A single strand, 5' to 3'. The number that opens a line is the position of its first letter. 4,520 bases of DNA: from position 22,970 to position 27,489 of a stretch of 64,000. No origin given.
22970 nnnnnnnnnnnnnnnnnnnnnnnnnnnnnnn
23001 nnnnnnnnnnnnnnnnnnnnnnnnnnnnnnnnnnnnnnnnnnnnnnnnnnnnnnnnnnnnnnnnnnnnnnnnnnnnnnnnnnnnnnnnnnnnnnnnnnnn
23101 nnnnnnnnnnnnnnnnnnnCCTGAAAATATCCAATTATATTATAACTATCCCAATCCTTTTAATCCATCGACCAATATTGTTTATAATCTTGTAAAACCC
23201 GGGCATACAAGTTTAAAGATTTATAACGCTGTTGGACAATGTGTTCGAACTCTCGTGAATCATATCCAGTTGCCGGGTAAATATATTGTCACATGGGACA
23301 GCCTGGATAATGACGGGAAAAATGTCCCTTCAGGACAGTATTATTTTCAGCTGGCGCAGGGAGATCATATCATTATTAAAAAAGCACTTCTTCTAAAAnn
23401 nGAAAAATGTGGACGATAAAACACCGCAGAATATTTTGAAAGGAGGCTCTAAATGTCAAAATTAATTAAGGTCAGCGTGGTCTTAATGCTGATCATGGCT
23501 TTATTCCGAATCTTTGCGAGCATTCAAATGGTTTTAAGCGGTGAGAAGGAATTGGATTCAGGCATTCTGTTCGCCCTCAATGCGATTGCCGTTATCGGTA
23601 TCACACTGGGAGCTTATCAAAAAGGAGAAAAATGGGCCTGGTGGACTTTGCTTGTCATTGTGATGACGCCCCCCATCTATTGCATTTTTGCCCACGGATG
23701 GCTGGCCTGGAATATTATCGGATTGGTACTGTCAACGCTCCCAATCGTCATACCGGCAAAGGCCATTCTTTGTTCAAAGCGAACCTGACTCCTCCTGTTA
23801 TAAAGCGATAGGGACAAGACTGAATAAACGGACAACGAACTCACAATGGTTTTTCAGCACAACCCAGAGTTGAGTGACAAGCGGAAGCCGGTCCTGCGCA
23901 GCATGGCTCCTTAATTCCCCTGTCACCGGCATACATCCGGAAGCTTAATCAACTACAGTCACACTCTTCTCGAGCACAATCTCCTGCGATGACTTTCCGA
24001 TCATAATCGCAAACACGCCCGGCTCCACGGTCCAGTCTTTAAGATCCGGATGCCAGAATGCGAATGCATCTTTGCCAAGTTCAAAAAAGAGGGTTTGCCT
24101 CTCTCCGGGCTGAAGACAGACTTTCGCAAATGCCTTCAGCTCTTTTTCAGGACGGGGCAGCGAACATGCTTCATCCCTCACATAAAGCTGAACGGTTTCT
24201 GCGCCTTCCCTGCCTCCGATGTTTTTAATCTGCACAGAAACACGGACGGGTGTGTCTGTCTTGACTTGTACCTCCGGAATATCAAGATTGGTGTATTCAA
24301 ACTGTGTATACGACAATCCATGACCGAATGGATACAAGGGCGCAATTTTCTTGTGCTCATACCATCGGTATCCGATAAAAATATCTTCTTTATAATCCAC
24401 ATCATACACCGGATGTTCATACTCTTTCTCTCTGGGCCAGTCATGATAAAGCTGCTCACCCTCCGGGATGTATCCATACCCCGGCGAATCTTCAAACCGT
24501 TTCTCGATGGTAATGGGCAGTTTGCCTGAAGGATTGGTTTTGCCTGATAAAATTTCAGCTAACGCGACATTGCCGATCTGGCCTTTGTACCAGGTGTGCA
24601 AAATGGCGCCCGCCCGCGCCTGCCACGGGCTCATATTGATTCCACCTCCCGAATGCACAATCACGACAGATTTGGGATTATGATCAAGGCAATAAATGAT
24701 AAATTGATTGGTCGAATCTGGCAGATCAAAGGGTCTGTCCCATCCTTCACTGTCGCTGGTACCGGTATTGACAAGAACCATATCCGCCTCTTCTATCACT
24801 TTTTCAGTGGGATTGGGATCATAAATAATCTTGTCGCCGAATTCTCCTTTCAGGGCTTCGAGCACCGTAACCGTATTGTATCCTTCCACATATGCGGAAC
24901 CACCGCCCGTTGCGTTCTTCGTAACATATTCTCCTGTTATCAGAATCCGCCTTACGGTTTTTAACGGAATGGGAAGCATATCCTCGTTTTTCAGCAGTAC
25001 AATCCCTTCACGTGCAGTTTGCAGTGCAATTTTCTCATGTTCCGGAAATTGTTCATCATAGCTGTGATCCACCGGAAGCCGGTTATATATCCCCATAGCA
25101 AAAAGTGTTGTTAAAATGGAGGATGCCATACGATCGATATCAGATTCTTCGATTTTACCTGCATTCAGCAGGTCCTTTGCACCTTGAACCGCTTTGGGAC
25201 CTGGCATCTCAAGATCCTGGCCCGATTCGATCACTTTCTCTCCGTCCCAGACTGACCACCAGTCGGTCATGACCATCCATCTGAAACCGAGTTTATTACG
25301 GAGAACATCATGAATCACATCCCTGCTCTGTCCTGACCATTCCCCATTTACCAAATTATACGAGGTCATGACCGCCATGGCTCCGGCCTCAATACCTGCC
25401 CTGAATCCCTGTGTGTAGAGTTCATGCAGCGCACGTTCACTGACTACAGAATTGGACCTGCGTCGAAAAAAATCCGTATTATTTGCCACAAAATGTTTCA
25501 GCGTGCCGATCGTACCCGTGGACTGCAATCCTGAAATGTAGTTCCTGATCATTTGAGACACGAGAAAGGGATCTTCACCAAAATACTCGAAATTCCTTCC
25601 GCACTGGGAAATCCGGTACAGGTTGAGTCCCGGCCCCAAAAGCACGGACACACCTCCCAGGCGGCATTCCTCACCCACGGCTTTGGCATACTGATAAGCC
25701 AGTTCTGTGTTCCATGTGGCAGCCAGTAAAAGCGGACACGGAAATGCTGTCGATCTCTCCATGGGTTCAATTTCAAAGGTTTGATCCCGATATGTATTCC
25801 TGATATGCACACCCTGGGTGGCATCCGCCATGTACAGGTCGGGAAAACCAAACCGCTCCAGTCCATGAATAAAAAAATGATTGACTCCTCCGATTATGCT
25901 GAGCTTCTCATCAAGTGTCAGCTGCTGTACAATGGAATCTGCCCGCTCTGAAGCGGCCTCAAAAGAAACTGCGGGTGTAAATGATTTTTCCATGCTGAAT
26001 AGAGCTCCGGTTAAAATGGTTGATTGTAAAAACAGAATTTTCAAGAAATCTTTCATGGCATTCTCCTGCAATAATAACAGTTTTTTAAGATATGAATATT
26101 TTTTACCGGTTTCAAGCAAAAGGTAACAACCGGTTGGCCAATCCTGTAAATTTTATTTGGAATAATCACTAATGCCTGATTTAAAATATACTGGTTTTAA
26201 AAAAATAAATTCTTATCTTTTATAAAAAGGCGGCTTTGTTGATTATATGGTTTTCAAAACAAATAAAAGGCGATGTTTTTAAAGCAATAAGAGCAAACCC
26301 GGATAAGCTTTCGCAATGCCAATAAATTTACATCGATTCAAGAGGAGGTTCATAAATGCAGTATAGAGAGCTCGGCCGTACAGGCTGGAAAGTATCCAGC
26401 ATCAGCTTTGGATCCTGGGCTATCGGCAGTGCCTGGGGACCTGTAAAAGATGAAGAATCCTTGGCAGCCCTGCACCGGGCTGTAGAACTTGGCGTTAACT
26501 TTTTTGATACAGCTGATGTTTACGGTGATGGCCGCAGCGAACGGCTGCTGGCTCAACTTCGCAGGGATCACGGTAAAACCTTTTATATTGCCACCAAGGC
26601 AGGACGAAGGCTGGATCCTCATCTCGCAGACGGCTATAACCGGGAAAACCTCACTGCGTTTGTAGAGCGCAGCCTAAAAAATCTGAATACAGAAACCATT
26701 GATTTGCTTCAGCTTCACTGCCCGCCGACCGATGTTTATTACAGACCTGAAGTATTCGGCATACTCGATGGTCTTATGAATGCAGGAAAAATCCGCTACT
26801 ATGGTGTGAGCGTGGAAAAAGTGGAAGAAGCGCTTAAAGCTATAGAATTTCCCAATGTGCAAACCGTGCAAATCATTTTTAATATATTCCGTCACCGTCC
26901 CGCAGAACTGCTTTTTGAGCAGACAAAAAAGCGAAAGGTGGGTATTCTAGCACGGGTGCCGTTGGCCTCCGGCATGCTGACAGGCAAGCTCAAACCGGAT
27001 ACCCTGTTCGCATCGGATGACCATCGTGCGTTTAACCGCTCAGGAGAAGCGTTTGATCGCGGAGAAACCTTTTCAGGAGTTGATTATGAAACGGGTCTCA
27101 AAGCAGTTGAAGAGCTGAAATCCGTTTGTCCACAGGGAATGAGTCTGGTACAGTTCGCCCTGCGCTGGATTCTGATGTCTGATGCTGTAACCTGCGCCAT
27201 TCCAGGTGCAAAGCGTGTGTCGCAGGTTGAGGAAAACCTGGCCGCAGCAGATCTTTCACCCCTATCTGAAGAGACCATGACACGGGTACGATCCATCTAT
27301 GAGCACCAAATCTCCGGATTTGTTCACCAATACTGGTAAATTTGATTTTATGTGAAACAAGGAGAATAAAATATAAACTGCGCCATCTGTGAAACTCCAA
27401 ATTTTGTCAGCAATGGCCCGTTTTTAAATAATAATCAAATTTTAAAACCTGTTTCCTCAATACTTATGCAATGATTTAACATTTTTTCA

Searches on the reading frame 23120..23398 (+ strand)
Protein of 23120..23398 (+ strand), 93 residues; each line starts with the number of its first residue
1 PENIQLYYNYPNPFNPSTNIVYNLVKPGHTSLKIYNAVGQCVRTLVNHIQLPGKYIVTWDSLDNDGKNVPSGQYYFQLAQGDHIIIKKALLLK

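Call 99: search_protein_families(library=ncbifam, proteins=[window:23120-23398:+], max_evalue=10)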
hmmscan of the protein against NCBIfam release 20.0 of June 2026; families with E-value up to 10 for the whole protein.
window:23120-23398:+ (93 aa): 12 families
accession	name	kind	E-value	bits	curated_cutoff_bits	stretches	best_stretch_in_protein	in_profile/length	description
NF005176.1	PRK06655.1-1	equivalog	1.9e-07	31.2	230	1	29-79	98-148/197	flagellar hook assembly protein FlgD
TIGR04183.1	Por_Secre_tail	domain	3.1e-07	30.3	23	1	10-88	2-68/72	T9SS type A sorting domain-containing protein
NF033707.1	T9SS_sortase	equivalog_domain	4.8e-07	27.8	420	1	4-78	996-1075/1095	type IX secretion system sortase PorU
NF052323.1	T9SSA_dep_M6i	equivalog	4.4e-06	24.9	600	1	7-76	958-1022/1043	T9SS-dependent M6-like inactivated metalloprotease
NF052228.1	T9SS_PorZ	equivalog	0.00023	19.7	260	1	3-83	669-745/757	type IX secretion system anionic LPS delivery protein PorZ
NF009276.0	PRK12633.1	equivalog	0.0019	17.9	383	1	30-81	131-182/234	flagellar basal body rod modification protein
NF009277.0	PRK12634.1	equivalog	0.0059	16.7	333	1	27-83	121-177/221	flagellar basal body rod modification protein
NF009453.0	PRK12813.1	equivalog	0.0087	15.6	264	1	32-79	128-172/223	flagellar basal body rod modification protein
NF009452.0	PRK12812.1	equivalog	0.015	14.5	258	1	28-78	152-204/289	flagellar basal body rod modification protein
NF038113.1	T9SSA_dep_M36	equivalog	0.022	12.9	885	1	6-45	792-831/869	T9SS-dependent M36 family metallopeptidase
NF004496.1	PRK05842.1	equivalog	0.049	12.9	250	1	28-76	166-216/271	flagellar hook assembly protein FlgD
TIGR04131.1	Bac_Flav_CTERM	domain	0.059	13.5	35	1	28-92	27-83/85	T9SS type B sorting domain-containing protein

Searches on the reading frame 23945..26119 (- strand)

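Call 10: search_protein_families(library=pfam, proteins=[window:23945-26119:-], max_evalue=0.00001)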
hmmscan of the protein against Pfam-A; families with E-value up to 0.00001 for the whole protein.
window:23945-26119:- (724 aa): 3 families
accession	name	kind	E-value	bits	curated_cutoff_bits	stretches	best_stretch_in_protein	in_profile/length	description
PF01915.27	Glyco_hydro_3_C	-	4.5e-42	144.7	31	1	373-604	1-200/200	Glycosyl hydrolase family 3 C-terminal domain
PF00933.27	Glyco_hydro_3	-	1.8e-32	113.5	27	1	122-337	81-315/316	Glycosyl hydrolase family 3 N terminal domain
PF14310.12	Fn3-like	-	2.8e-25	88.7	25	1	641-711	1-71/71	Fibronectin type III-like domain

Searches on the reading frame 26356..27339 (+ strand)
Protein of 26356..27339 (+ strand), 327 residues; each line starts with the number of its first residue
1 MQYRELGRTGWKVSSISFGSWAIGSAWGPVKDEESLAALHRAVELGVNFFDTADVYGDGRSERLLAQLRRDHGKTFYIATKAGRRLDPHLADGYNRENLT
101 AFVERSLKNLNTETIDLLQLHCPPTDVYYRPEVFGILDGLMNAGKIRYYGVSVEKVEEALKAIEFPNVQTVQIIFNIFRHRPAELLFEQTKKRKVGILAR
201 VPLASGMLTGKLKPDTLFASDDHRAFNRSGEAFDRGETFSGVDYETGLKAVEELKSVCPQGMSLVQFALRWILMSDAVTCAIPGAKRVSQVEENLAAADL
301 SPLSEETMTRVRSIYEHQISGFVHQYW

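Call 10: search_protein_families(library=pfam, proteins=[window:26356-27339:+], max_evalue=0.00001)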
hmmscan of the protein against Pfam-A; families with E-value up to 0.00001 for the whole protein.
window:26356-27339:+ (327 aa): 1 family
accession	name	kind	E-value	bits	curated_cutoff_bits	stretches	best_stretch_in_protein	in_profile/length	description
PF00248.27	Aldo_ket_red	-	3.4e-69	233.6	24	1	16-316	2-291/291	Aldo/keto reductase family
